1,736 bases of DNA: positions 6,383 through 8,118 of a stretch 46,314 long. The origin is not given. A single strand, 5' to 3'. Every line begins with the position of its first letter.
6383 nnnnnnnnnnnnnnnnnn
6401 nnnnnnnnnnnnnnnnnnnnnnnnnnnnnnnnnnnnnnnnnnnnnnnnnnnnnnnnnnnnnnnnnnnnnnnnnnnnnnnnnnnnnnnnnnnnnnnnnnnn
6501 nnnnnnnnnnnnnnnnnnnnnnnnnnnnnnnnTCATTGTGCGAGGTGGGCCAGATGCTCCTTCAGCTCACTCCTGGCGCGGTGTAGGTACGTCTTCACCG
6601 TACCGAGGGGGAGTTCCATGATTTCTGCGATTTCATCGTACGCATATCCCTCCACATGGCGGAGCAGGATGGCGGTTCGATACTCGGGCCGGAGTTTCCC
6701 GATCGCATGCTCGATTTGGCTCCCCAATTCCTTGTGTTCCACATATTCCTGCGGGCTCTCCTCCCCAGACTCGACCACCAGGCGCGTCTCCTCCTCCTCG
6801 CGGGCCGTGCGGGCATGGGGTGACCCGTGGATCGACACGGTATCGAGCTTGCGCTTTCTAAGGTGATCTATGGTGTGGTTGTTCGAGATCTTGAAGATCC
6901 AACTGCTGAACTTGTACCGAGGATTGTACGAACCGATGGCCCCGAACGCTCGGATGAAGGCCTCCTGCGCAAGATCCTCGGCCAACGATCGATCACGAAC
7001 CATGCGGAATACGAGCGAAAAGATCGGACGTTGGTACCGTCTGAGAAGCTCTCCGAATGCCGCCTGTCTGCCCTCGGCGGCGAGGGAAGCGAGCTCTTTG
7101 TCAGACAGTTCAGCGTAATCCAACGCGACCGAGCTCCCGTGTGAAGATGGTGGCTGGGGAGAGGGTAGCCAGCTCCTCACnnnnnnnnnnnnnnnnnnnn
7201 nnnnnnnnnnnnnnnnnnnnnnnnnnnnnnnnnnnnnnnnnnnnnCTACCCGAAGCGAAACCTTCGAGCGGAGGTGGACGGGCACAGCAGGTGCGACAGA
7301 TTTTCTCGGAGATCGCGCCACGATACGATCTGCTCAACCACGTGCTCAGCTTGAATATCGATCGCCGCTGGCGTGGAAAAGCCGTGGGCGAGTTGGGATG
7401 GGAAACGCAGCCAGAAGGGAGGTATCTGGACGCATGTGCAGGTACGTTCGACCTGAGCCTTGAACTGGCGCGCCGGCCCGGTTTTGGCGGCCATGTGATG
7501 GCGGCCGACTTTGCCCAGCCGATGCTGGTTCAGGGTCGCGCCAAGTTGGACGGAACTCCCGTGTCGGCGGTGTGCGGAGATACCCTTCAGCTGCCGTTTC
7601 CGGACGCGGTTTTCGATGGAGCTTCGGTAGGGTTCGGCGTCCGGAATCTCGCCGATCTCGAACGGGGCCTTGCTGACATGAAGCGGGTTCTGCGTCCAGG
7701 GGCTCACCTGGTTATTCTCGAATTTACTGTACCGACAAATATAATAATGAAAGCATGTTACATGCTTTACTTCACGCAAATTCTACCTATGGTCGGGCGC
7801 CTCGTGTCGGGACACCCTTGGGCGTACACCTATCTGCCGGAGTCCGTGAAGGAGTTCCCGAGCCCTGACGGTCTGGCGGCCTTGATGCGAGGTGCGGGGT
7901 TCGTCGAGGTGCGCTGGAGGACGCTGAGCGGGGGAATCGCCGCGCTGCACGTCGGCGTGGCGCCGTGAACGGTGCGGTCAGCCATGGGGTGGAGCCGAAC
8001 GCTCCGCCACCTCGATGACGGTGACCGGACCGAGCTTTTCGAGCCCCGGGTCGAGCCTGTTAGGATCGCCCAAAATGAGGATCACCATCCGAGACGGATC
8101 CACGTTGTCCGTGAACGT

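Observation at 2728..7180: ECF sigma / duplicated-ZAS anti-sigma / bactofilin-like membrane protein / Toastrack-like protein / small TM protein: candidate undescribed envelope-stress module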

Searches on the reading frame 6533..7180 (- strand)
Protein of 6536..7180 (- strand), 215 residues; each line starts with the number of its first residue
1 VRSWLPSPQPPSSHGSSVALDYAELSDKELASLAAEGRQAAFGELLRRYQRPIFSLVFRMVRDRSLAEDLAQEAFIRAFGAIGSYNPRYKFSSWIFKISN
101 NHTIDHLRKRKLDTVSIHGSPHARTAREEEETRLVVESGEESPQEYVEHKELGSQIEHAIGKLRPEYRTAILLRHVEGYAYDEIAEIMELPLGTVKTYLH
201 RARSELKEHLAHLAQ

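Call 3: search_protein_families(library=pfam, max_evalue=1, proteins=[window:6536-7180:-])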
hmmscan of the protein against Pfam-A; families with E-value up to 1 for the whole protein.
seq(215 aa): 12 families
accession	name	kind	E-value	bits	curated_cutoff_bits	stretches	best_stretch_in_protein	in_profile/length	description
PF08281.18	Sigma70_r4_2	-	9.2e-19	67.3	25.7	1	155-206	3-54/54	Sigma-70, region 4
PF04542.20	Sigma70_r2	-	2.6e-18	66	24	1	45-111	1-69/71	Sigma-70 region 2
PF04545.22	Sigma70_r4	-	3.1e-09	36.6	24.1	1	159-208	1-50/50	Sigma-70, region 4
PF07638.17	Sigma70_ECF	-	3.9e-08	33.9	21.1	1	35-211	12-184/185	ECF sigma factor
PF22233.2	PhyR_sigma-like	-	9.7e-08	32.1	27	1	162-207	3-48/50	Response regulator PhyR, sigma-like domain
PF00196.25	GerE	-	0.018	15.1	23.5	1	171-207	10-46/57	Bacterial regulatory proteins, luxR family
PF14493.12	HTH_40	-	0.023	15.4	27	1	177-205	11-39/89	Helix-turn-helix domain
PF12645.13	HTH_16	-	0.034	14.7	22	1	29-82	2-61/65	Helix-turn-helix domain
PF13384.12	HTH_23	-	0.06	13.6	24.6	1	167-202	6-41/50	Homeodomain-like domain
PF13551.12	HTH_29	-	0.073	13.6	28.1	1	168-205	1-39/64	Winged helix-turn helix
PF25787.1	HTH_SB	-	0.073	13.3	43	1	163-197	7-41/53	Sleeping Beauty transposase HTH domain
PF15978.11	TnsD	-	0.093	12.2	32.4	1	135-206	166-227/355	Tn7-like transposition protein D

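Call 4: search_protein_families(library=ncbifam, max_evalue=1, proteins=[window:6536-7180:-])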
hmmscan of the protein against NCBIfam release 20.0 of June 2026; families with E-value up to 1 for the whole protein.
seq(215 aa): 108 families (the best 25 are shown)
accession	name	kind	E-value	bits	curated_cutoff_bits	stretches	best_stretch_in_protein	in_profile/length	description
NF007223.0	PRK09641.1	equivalog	4.4e-47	160.3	209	1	29-212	7-186/187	RNA polymerase sigma factor SigW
TIGR02948.1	SigW_bacill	equivalog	1.2e-41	142.9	243.1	1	29-213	7-187/187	RNA polymerase sigma factor SigW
NF008888.0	PRK11922.1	equivalog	2.5e-37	128.7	204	1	21-211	11-197/231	RNA polymerase sigma factor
TIGR02939.1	RpoE_Sigma70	equivalog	1.1e-34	120.1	236.15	1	26-213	6-189/190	RNA polymerase sigma factor RpoE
NF009166.1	PRK12513.1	equivalog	1.5e-34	119.4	206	1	23-212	5-188/193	RNA polymerase sigma factor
NF007216.0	PRK09638.1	equivalog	2.9e-34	118.4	194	1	26-210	4-174/180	RNA polymerase sigma factor SigY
TIGR02937.1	sigma70-ECF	superfamily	1e-32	113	42.9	1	41-210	2-165/165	sigma-70 family RNA polymerase sigma factor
TIGR02950.1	SigM_subfam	subfamily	1.3e-31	109.6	147.95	1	43-209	3-157/159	RNA polymerase sigma factor, SigM family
NF007229.0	PRK09647.1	equivalog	1.4e-31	109.5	265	1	37-214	41-206/220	RNA polymerase sigma factor SigE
NF007225.0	PRK09643.1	equivalog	5.6e-31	107.8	190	1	22-214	9-186/204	RNA polymerase sigma factor SigM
NF004113.0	PRK05602.1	equivalog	2.2e-30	105.9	208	1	23-213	28-204/211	RNA polymerase sigma factor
NF009171.0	PRK12518.1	equivalog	2.4e-30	105.8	208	1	20-212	7-186/191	RNA polymerase sigma factor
NF058625.1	sigma_PG0214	equivalog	7.4e-28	97.4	130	1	40-212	4-163/170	GFO_1088 family ECF-type sigma factor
TIGR02947.1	SigH_actino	hypoth_equivalog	2.4e-27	95.9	251.55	1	49-214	20-183/193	RNA polymerase sigma-70 factor, TIGR02947 family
TIGR02985.1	Sig70_bacteroi1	subfamily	5.8e-27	94.9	126.4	1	41-210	2-162/162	RNA polymerase sigma-70 factor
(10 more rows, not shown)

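Call 50: search_solved_structures(query=window:6533-7123:-, max_evalue=0.00001)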
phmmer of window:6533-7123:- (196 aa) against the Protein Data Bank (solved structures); distinct sequences matched with E-value up to 0.00001: 24.
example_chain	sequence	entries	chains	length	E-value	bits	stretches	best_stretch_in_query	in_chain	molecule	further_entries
5wuq_A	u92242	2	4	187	5.6e-31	111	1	13-192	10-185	ECF RNA polymerase sigma factor SigW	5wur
8z6g_B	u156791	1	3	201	2.2e-25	92.8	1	6-191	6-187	RNA polymerase sigma factor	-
6in7_B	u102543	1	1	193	2.2e-25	92.8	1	7-191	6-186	RNA polymerase sigma-H factor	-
9m9d_F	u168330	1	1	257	3.1e-23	85.7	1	20-192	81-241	ECF RNA polymerase sigma factor SigE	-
9m9e_F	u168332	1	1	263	3.4e-23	85.6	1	20-192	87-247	ECF RNA polymerase sigma factor SigE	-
9m98_F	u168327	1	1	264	3.5e-23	85.6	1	20-192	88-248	ECF RNA polymerase sigma factor SigE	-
1or7_A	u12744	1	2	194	3.3e-20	75.9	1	5-188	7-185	RNA polymerase sigma-E factor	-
6jbq_F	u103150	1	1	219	4.9e-20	75.3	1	5-188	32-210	ECF RNA polymerase sigma-E factor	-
6jcy_F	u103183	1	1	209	1.4e-19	73.8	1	34-195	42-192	ECF RNA polymerase sigma factor SigH,ECF RNA polymerase sigma factor SigE,ECF RNA polymera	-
5zx2_F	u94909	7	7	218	4.1e-18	69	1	34-195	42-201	ECF RNA polymerase sigma factor SigH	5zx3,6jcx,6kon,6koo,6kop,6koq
4cxf_A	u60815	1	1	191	7e-13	52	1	6-188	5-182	RNA POLYMERASE SIGMA FACTOR CNRH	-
6dxo_A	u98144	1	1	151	4.5e-12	49.4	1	11-91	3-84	RNA polymerase ECF-subfamily sigma factor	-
5or5_A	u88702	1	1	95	7.7e-12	48.6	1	5-88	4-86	ECF RNA polymerase sigma-E factor,ECF RNA polymerase sigma factor SigW,ECF RNA polymerase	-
7qh5_A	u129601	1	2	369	8.8e-12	48.4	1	16-191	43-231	RNA polymerase sigma factor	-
5fgm_A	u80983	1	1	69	1.7e-10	44.3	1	134-192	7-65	ECF RNA polymerase sigma factor SigR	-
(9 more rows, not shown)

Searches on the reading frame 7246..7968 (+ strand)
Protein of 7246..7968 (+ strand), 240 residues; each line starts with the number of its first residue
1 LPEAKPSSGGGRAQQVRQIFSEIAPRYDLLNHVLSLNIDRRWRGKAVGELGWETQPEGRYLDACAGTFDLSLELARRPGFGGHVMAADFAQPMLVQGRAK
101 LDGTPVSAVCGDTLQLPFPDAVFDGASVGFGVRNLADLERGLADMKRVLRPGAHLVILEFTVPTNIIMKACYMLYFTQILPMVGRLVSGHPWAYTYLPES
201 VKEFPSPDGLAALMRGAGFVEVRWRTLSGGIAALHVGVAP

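Call 64: search_protein_families(library=pfam, max_evalue=0.01, proteins=[window:7246-7968:+])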
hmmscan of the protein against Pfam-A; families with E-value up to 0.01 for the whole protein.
window:7246-7968:+ (240 aa): 5 families
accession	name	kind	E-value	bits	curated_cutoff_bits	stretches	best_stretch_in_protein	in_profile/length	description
PF01209.24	Ubie_methyltran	-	2.7e-57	194.2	20.1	1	13-238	6-232/233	ubiE/COQ5 methyltransferase family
PF08241.18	Methyltransf_11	-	1.7e-12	48.3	21.2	1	61-157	1-95/95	Methyltransferase domain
PF13649.12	Methyltransf_25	-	3.3e-12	47.3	27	1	61-152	2-96/97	Methyltransferase domain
PF13489.12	Methyltransf_23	-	0.00027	21.2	27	1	51-220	17-160/164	Methyltransferase domain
PF13847.12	Methyltransf_31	-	0.0004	20.5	27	1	58-161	5-113/145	Methyltransferase domain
